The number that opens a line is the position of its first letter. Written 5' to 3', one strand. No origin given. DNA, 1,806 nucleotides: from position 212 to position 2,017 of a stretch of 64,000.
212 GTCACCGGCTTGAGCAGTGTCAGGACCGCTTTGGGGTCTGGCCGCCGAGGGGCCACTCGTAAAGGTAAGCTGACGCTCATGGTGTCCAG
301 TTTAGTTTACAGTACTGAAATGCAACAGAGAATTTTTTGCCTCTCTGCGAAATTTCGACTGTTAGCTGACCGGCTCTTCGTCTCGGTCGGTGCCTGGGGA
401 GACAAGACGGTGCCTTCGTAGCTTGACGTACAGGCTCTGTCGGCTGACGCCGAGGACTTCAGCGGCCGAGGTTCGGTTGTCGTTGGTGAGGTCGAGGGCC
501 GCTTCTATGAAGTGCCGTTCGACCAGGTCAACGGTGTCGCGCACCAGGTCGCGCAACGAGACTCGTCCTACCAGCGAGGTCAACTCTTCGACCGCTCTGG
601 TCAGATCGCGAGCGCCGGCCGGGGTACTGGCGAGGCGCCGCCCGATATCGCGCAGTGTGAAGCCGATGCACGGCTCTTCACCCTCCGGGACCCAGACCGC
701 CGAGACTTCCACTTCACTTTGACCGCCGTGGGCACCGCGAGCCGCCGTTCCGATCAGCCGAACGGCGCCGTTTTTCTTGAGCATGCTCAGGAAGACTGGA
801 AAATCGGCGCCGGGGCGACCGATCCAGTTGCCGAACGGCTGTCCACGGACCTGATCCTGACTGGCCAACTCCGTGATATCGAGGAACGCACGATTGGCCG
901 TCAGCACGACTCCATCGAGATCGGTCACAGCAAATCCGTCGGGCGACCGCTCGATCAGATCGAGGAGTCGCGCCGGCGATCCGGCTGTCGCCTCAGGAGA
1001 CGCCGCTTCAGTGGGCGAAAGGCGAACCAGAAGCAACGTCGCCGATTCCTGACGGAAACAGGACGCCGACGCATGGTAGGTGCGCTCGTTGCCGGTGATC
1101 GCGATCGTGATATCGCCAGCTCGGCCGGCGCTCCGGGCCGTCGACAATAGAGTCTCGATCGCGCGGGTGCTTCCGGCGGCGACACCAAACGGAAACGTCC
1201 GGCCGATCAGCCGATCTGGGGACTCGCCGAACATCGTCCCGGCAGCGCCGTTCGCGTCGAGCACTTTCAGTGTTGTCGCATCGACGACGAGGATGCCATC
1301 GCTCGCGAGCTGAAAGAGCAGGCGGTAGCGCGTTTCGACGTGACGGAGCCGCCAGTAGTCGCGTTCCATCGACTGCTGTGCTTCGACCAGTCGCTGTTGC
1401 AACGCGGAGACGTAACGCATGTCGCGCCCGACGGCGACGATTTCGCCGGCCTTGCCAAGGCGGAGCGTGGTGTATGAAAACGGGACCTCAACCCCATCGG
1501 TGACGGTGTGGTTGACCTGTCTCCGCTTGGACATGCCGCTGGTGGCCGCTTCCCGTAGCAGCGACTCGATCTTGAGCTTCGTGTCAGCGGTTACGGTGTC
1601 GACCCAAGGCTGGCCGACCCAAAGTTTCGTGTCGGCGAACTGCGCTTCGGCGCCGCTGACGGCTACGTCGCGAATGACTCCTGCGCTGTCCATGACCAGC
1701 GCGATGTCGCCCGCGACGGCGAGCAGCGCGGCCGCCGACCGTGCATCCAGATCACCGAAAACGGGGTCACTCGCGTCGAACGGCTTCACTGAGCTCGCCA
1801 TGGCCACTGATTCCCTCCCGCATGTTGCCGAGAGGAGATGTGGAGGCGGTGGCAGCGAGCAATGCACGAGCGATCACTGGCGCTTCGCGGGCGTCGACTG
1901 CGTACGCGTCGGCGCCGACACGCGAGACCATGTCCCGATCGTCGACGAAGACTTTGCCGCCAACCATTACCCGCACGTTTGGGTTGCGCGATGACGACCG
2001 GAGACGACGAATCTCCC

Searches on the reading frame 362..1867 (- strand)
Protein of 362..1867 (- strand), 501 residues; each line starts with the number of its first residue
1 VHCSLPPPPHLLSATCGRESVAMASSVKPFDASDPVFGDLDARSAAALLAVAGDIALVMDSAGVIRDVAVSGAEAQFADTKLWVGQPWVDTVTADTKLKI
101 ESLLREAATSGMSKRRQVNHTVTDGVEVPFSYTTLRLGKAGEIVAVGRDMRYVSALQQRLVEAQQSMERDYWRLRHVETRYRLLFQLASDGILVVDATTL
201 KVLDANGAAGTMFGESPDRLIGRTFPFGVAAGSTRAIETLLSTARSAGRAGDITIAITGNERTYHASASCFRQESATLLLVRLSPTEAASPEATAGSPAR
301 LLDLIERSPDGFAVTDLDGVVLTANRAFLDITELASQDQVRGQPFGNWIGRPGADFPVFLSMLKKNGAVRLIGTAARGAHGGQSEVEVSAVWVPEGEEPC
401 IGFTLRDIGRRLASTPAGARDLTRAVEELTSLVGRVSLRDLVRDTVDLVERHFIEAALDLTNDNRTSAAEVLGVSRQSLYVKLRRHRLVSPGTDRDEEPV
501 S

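Call 54: search_protein_families(library=ncbifam, proteins=[window:362-1867:-], max_evalue=1e-10)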
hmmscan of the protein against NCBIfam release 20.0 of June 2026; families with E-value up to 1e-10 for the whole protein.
window:362-1867:- (501 aa): 2 families
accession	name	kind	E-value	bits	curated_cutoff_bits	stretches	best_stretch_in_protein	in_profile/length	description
TIGR02040.1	PpsR-CrtJ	equivalog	2.5e-146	488.2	275.4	1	48-487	1-441/442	transcriptional regulator PpsR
TIGR00229.1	sensory_box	domain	2e-16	60.2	22.9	0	297-411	3-119/126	PAS domain S-box protein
